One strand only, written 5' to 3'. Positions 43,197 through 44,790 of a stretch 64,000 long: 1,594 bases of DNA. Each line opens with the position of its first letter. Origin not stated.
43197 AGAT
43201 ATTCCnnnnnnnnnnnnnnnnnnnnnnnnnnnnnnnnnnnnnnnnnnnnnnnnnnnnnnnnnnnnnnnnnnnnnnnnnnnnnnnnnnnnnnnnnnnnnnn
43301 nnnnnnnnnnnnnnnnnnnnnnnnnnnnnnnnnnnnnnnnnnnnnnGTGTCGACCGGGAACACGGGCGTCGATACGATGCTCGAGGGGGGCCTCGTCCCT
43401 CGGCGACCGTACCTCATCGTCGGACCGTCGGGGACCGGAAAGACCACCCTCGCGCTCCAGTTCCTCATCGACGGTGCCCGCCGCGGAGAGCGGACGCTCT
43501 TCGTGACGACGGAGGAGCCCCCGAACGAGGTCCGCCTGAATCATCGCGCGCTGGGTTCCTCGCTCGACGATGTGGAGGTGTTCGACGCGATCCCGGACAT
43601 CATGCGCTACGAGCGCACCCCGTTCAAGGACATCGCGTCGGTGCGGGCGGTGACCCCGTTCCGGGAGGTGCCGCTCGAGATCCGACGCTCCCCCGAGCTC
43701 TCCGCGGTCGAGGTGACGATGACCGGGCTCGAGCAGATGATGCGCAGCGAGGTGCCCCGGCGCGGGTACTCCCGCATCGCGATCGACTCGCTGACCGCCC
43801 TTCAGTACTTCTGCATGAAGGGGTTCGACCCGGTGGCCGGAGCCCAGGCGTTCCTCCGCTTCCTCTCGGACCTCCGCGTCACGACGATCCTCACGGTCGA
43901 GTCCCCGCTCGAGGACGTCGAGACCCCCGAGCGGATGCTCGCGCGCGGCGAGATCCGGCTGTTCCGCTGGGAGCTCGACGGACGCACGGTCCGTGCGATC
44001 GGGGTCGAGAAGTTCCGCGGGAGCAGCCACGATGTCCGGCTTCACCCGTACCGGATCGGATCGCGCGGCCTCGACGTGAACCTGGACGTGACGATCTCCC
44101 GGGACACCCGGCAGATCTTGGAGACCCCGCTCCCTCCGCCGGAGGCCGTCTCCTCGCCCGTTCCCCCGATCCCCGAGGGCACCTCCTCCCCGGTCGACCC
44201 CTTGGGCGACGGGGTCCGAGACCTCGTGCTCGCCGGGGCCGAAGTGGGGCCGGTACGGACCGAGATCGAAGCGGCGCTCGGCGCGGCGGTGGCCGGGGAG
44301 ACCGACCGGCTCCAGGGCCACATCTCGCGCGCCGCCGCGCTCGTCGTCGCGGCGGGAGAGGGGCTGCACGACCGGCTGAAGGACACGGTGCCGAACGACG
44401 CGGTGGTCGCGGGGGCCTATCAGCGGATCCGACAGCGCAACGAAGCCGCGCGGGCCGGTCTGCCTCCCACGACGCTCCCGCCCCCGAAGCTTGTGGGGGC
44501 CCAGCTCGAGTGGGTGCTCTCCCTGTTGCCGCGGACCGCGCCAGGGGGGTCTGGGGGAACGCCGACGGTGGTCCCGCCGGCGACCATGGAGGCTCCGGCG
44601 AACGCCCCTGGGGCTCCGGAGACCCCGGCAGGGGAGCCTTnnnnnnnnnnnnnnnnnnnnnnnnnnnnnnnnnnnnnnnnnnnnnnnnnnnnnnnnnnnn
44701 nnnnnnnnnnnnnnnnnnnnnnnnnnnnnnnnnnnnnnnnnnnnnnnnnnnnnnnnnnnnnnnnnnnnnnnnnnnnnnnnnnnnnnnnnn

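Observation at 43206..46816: Tandem KaiC-like ATPases; the first carries a ~600-aa Pro/Ala/Ser-rich disordered tail and is GTGA-coupled to the second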

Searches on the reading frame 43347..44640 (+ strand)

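Call 21: find_related_loci(query=A1, collection=genome_contigs, flank=6000)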
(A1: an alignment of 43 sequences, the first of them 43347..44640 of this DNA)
Query A1 (431 aa) in genome_contigs; peptide patterns used: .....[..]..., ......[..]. (x = any residue, [..] = any of these).
246 stretches matched a pattern; 161 encode a relative of the query (tblastn E <= 1e-3); the best 80 are kept; 80 distinct loci.
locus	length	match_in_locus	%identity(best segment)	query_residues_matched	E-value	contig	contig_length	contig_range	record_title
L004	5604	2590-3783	69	1-399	9e-180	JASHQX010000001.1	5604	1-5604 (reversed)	MAG: Thermoplasmata archaeon isolate JOPF086 JOPF_NEAR_contig_11931, whole genome shotgun sequence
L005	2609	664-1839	73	1-394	0e+0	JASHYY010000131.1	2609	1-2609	MAG: Thermoplasmata archaeon isolate JOPF295 JOPF_A14C_contig_137296, whole genome shotgun sequence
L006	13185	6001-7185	75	1-395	2e-176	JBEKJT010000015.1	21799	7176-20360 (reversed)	MAG: Thermoplasmata archaeon isolate SPRUCE 32 SPRUCE_32_15, whole genome shotgun sequence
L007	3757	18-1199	73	1-395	0e+0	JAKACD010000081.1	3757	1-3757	MAG: Thermoplasmata archaeon isolate WH2.bin83 NODE_47257_length_3757_cov_3.896694, whole genome shotgun sequence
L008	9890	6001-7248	72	1-418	3e-175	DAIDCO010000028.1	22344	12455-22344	MAG TPA_asm: bacterium isolate clean3188 NODE_28_length_22344_cov_8.143172, whole genome shotgun sequence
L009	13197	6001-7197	73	1-398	2e-175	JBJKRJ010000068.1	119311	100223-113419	MAG: Thermoplasmata archaeon isolate Bin_56 S1Ck127_1591687_flag_0_multi_21.0000_len_119311, whole genome shotgun sequen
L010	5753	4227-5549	66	1-430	6e-177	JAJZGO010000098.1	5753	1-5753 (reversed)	MAG: Thermoplasmata archaeon isolate LL4.bin73 NODE_18873_length_5753_cov_2.386065, whole genome shotgun sequence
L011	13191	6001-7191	69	1-398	1e-172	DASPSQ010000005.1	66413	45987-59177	MAG TPA_asm: Thermoplasmata archaeon isolate SMAG_U12255 k141_1790044, whole genome shotgun sequence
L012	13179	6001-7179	66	1-395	5e-169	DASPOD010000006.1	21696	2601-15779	MAG TPA_asm: Thermoplasmata archaeon isolate SMAG_U12138 k141_1076726, whole genome shotgun sequence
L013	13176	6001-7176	67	1-394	9e-169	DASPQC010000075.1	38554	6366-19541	MAG TPA_asm: Thermoplasmata archaeon isolate SMAG_U12189 k141_165314, whole genome shotgun sequence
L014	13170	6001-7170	68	1-394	3e-168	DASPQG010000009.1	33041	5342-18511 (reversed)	MAG TPA_asm: Thermoplasmata archaeon isolate SMAG_U12193 k141_633878, whole genome shotgun sequence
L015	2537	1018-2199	69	1-394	2e-179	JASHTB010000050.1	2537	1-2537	MAG: Thermoplasmata archaeon isolate JOPF142 JOPF_A102_contig_49963, whole genome shotgun sequence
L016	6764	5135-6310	67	1-394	2e-168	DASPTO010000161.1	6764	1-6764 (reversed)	MAG TPA_asm: Thermoplasmata archaeon isolate SMAG_U12279 k141_1996329, whole genome shotgun sequence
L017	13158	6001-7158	68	1-392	2e-167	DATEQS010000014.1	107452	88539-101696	MAG TPA_asm: Thermoplasmata archaeon isolate SMAG_U9053 k141_843384, whole genome shotgun sequence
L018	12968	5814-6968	67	1-387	5e-166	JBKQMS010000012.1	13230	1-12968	MAG: Thermoplasmata archaeon isolate LABRr1A1B1C__bin_68 LABRr1A1B1C_000000056311, whole genome shotgun sequence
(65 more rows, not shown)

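Call 24: predict_structure(alignment_id=A1)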
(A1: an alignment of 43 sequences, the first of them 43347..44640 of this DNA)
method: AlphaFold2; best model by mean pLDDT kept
length: 431 residues; sequences in the alignment: 43
mean_pLDDT: 73.7   pTM: 0.53
mean pLDDT of the five models: 73.7, 72.5, 71.6, 71.0, 70.8
residues with pLDDT >= 90: 140; 70-90: 117; 50-70: 87; < 50: 87
segments of 3 or more residues with pLDDT < 50: 85-96, 114-122, 154-158, 225-230, 232-234, 241-244, 249-253, 255-259, 261-273, 404-406, 413-417, 419-425
pLDDT, mean of each block of 10 residues (from residue 1): 80 80 82 91 96 85 87 92 52 47 84 48 66 91 86 49 73 90 72 54 69 53 48 51 49 48 39 54 92 97 97 96 96 96 86 93 91 83 95 88 52 48 46 49
secondary structure, 60 per line:
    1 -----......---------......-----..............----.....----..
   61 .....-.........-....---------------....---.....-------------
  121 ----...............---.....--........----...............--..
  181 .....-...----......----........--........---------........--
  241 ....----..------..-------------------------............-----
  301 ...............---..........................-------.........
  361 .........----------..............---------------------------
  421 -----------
elements in order: H6-11 E21-26 H32-45 E50-54 H59-65 H67-75 E77-80 H96-99 H125-139 E143-147 H150-157 H162-176 E179-185 H194-199 E204-211 E214-221 E231-238 E241-244 H284-295 H301-315 H319-344 H352-369 H380-393

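Call 55: search_protein_families(library=padloc, proteins=[window:43347-44640:+], max_evalue=0.001)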
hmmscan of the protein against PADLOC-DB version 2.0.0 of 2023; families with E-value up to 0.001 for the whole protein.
window:43347-44640:+ (431 aa): 1 family
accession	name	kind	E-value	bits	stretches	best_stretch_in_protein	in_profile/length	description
PDLC04140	mad8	-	5.4e-06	24.1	1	19-146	27-128/314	mads_8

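Call 59: fold_search(model_id=the predicted structure, library=pdb)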
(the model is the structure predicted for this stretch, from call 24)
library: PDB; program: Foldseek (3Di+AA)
matches with E <= 10: 1053; with E <= 0.001: 406
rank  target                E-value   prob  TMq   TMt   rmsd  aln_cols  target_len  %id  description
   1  4o0m_B                2.9e-11  1.00  0.35  0.31  12.7       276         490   25  Crystal structure of T. Elongatus BP-1 Clock Protein KaiC (released 2014-05-14)
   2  2gbl_B                3.1e-11  1.00  0.34  0.31  12.0       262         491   24  Crystal Structure of Full Length Circadian Clock Protein KaiC with Phosphorylation Sites (released 2007-01-23)
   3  8zn6_H                3.4e-11  1.00  0.32  0.30  13.1       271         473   24  Crystal Structure of Designed Clock Protein KaiC (released 2025-04-16)
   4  8zn5_I                3.6e-11  1.00  0.34  0.33  14.2       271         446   26  Crystal Structure of Designed Clock Protein KaiC (released 2025-04-16)
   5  3k0c_D                5.3e-11  1.00  0.34  0.31  12.0       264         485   23  Crystal structure of the phosphorylation-site double mutant S431A/T432E of the KaiC circadian clock protein (released 2010-03-31)
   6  1tf7_A                5.6e-11  1.00  0.34  0.31  12.1       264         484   23  Crystal Structure of Circadian Clock Protein KaiC (released 2004-08-24)
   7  3s1a_D                6.2e-11  1.00  0.35  0.31  12.0       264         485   23  Crystal structure of the phosphorylation-site double mutant S431E/T432E of the KaiC circadian clock protein (released 2011-09-21)
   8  4dug_E                6.9e-11  1.00  0.35  0.31  12.8       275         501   24  Crystal Structure of Circadian Clock Protein KaiC E318A Mutant (released 2012-03-14)
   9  4ijm_D                7.7e-11  1.00  0.34  0.31  12.0       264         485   23  Crystal structure of circadian clock protein KaiC A422V mutant (released 2013-02-13)
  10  3k0f_C                7.7e-11  1.00  0.35  0.31  12.7       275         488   24  Crystal structure of the phosphorylation-site double mutant T426A/T432A of the KaiC circadian clock protein (released 2010-03-31)
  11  7v3x_J                7.7e-11  1.00  0.32  0.30  13.1       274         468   23  Crystal Structure of Cyanobacterial Circadian Clock Protein KaiC (released 2022-04-27)
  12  3k09_E                8.6e-11  1.00  0.35  0.31  12.7       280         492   24  Crystal structure of the phosphorylation-site mutant S431D of the KaiC circadian clock protein (released 2010-03-31)
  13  8zn5_J                9.1e-11  1.00  0.35  0.34  12.3       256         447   25  Crystal Structure of Designed Clock Protein KaiC (released 2025-04-16)
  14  7v3x_D                9.1e-11  1.00  0.34  0.32  12.2       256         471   25  Crystal Structure of Cyanobacterial Circadian Clock Protein KaiC (released 2022-04-27)
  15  3s1a_C                9.1e-11  1.00  0.35  0.31  12.0       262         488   24  Crystal structure of the phosphorylation-site double mutant S431E/T432E of the KaiC circadian clock protein (released 2011-09-21)
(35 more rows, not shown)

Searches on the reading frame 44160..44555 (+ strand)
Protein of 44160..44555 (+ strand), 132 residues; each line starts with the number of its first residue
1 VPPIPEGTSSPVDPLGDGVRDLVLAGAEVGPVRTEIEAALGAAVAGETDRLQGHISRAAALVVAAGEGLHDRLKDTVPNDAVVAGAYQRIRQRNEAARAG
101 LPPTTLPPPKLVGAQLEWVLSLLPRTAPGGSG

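Call 27: search_solved_structures(query=window:44160-44555:+, max_evalue=10)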
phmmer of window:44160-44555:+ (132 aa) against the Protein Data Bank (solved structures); distinct sequences matched with E-value up to 10: 5.
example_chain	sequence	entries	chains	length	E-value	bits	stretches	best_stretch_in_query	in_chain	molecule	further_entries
6pdw_B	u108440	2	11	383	0.65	13.4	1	35-110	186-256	Membrane-spanning ATPase-like protein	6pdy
1wlx_A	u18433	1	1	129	0.97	12.9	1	69-125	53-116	Alpha-actinin 4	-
9bix_A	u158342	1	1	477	1.2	12.6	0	84-130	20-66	Crp/Fnr family transcriptional regulator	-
6pe0_F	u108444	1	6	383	1.3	12.5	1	35-110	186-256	Membrane-spanning ATPase-like protein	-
6w1s_Q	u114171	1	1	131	1.8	12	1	31-99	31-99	Mediator of RNA polymerase II transcription subunit 22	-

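Call 34: predict_structure(alignment_id=A2)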
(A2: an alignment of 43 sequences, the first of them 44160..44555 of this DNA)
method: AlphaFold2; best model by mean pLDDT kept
length: 132 residues; sequences in the alignment: 43
mean_pLDDT: 88.9   pTM: 0.80
mean pLDDT of the five models: 88.9, 87.2, 84.1, 84.0, 83.0
residues with pLDDT >= 90: 93; 70-90: 26; 50-70: 11; < 50: 2
segments of 3 or more residues with pLDDT < 50: none
pLDDT, mean of each block of 10 residues (from residue 1): 62 93 94 97 96 96 94 87 93 91 84 95 80 52
secondary structure, 60 per line:
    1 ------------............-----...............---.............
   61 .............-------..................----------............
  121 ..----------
elements in order: H13-24 H30-44 H48-73 H81-98 H109-122

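Call 39: fold_search(model_id=the predicted structure, library=pdb)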
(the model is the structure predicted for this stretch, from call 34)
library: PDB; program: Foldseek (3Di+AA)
matches with E <= 10: 134; with E <= 0.001: 0
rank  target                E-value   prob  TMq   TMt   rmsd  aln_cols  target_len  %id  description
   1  2e2a_C                6.1e-01  0.41  0.28  0.35   9.1       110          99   14  ASP81LEU ENZYME IIA FROM THE LACTOSE SPECIFIC PTS FROM LACTOCOCCUS LACTIS (released 2003-06-17)
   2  2wwv_MODEL_1_A        7.6e-01  0.44  0.33  0.40  10.3       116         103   16  NMR structure of the IIAchitobiose-IIBchitobiose complex of the N,N'- diacetylchitoboise brance of the E. coli (released 2009-12-08)
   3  6hu9_c                1.0e+00  0.15  0.30  0.18  14.5       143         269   11  III2-IV2 mitochondrial respiratory supercomplex from S. cerevisiae (released 2018-12-26)
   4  1wcr_A                1.1e+00  0.35  0.33  0.40  10.1       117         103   14  Trimeric Structure of the Enzyme IIA from Escherichia coli Phosphotransferase System Specific for N,N'-Diacetylchitobi (released 2005-01-19)
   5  2e2a_A                1.3e+00  0.28  0.29  0.34   8.9       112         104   14  ASP81LEU ENZYME IIA FROM THE LACTOSE SPECIFIC PTS FROM LACTOCOCCUS LACTIS (released 2003-06-17)
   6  9ca3_B                1.4e+00  0.10  0.24  0.15  18.5       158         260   14  Crystal structure of MarE C280S in complex with cyanide bound heme and its native substrate, beta-methyl-L-tryptophan (released 2025-04-02)
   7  7e1v_G                1.4e+00  0.25  0.37  0.28   8.4       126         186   13  Cryo-EM structure of apo hybrid respiratory supercomplex consisting of Mycobacterium tuberculosis complexIII and Mycob (released 2021-10-13)
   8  9ca3_D                1.4e+00  0.09  0.24  0.15  18.6       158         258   14  Crystal structure of MarE C280S in complex with cyanide bound heme and its native substrate, beta-methyl-L-tryptophan (released 2025-04-02)
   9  1e2a_A                1.7e+00  0.21  0.28  0.34   9.0       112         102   14  ENZYME IIA FROM THE LACTOSE SPECIFIC PTS FROM LACTOCOCCUS LACTIS (released 1998-04-29)
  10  7o37_c                2.0e+00  0.10  0.28  0.17  14.2       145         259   12  Murine supercomplex CIII2CIV in the assembled locked conformation (released 2021-10-13)
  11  3zc0_A                2.1e+00  0.13  0.20  0.14   8.8        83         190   17  Structure of AfC3PO - duplex RNA complex (released 2013-01-23)
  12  6gow_E                2.2e+00  0.14  0.26  0.30   9.3       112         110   16  Crystal structure of the flagellin-FliS complex from Bacillus subtilis crystallized in spacegroup P22121 (released 2018-08-29)
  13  1v54_C                2.2e+00  0.08  0.25  0.16  14.4       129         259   13  Bovine heart cytochrome c oxidase at the fully oxidized state (released 2003-12-23)
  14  8vyy_A                2.5e+00  0.07  0.25  0.16  17.3       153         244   13  The crystal structure of MarE in complex with its native substrate, beta-methyl-L-tryptophan (released 2025-04-02)
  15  3l8r_A                2.6e+00  0.21  0.33  0.40   9.1       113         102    9  The crystal structure of PtcA from S. mutans (released 2010-01-12)
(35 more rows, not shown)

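Call 45: search_protein_representatives(alignment_id=A3)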
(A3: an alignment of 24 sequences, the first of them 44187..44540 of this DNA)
Query: 24 sequences, 118 profile positions. Proteins with E-value up to 0.001 (for the whole library): 42; up to 1e-10: 32; up to 1e-30: 16. The best 42 are listed.
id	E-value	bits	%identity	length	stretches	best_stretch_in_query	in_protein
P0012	1.1e-39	151.6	-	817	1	1-117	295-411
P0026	3.1e-39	150.3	-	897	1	1-117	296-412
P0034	3.2e-38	147.0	-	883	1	1-117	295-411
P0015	8.3e-38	145.6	-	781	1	1-117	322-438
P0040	1.8e-37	144.6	-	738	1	1-117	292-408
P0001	6.6e-37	142.7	-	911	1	1-117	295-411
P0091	1.4e-36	141.7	-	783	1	3-117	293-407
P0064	6.9e-36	139.4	-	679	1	2-117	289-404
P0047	3.6e-35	137.1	-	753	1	2-117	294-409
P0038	8.3e-35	135.9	-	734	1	2-117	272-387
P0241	1.2e-34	135.5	-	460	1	8-117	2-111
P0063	7.4e-34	132.9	-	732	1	2-117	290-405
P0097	2.1e-33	131.5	-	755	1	2-117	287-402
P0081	9.9e-33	129.3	-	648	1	2-116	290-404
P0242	1.0e-32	129.2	-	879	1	3-117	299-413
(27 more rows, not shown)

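Call 71: search_protein_families(library=pfam, alignment_id=A3, max_evalue=1)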
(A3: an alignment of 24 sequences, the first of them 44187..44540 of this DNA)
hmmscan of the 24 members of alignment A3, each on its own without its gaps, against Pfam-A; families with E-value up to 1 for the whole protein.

A. member 1, window:44187-44540:+ (118 aa): 0 families

B. families by the number of members that match (of 24 scanned): 15 families
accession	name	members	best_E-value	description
PF02561.19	FliS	2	0.018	Flagellar protein FliS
PF21597.2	TetR_C_43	1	0.0064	Transcriptional regulator SbtR-like, C-terminal domain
PF16968.11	TadZ_N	1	0.015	Pilus assembly protein TadZ N-terminal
PF12699.13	phiKZ_IP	1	0.019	phiKZ-like phage internal head proteins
PF05139.19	Erythro_esteras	1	0.029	Erythromycin esterase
PF20663.3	COG4_N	1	0.044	Conserved oligomeric Golgi complex subunit 4, N-terminal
PF14723.11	SSFA2_C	1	0.047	Sperm-specific antigen 2 C-terminus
PF23811.1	DUF7183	1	0.054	Domain of unknown function (DUF7183)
PF04012.17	PspA_IM30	1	0.066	PspA/IM30 family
PF17754.6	TetR_C_14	1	0.083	MftR C-terminal domain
PF19757.4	DUF6244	1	0.099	Family of unknown function (DUF6244)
PF24267.1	HVO_1552_C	1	0.13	HVO_1552, C-terminal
PF09351.15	DUF1993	1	0.14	Domain of unknown function (DUF1993)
PF12867.12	DinB_2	1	0.38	DinB superfamily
PF11740.13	KfrA_N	1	0.41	Plasmid replication region DNA-binding N-term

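Call 72: search_solved_structures(query=A3, max_evalue=10)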
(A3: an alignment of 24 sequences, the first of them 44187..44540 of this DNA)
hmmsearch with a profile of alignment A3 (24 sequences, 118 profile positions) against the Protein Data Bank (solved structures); distinct sequences matched with E-value up to 10: 7.
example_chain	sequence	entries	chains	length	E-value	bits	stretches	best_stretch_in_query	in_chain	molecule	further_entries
2lem_A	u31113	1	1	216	0.23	15.1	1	19-110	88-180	Apolipoprotein A-I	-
9fqr_I4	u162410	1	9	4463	0.51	14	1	18-92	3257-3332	Dynein axonemal heavy chain 17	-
4ilo_A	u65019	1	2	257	0.75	13.5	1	40-87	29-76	CT398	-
6ne2_B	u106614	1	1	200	3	11.5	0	6-40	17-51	Designed repeat protein binder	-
3tjy_A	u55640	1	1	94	3.2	11.4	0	10-101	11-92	Effector protein hopAB3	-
6ndz_B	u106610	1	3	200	4.6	10.9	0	6-37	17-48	Designed repeat binding protein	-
2ra1_A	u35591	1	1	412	7.6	10.2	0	28-77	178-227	Surface layer protein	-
